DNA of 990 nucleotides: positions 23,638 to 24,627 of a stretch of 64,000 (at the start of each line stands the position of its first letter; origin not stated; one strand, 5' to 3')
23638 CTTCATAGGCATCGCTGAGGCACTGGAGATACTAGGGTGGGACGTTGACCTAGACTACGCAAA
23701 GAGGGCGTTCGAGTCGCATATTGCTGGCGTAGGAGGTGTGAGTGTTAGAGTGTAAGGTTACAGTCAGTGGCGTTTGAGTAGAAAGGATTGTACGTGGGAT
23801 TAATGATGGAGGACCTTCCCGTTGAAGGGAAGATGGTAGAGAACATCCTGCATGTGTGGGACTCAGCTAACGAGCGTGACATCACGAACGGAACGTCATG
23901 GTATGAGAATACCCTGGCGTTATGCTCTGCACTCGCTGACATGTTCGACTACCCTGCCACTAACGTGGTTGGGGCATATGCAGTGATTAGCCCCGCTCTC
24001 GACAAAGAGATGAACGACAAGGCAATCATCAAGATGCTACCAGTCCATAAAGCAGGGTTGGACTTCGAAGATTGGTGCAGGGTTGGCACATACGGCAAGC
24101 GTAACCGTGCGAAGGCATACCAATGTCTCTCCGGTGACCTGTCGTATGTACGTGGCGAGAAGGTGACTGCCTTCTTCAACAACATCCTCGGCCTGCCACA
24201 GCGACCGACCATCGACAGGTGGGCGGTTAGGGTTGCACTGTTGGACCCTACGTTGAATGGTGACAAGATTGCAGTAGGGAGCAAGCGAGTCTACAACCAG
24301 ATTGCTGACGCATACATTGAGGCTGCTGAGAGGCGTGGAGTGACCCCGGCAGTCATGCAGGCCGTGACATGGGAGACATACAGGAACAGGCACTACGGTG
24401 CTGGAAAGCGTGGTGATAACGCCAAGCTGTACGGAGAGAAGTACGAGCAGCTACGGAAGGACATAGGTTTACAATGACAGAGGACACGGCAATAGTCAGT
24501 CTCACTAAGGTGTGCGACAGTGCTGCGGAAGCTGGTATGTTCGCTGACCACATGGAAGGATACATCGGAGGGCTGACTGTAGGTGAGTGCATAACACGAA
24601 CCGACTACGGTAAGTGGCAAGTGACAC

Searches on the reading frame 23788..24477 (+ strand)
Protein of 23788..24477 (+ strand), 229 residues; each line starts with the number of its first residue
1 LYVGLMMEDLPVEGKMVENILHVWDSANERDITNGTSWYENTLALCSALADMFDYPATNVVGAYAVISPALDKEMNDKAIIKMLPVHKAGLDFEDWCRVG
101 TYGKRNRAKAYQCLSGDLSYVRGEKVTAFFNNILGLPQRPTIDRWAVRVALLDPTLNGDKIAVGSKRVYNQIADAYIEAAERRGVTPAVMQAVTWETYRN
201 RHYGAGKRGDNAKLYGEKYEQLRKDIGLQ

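Call 71: search_protein_families(library=pfam, proteins=[window:23788-24477:+], max_evalue=0.001)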
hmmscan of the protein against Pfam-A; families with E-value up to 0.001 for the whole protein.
window:23788-24477:+ (229 aa): 1 family
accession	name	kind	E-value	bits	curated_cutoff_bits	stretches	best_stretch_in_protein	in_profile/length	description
PF23802.1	DUF7178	-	1.8e-35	123.1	27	1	15-201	14-192/193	Family of unknown function (DUF7178)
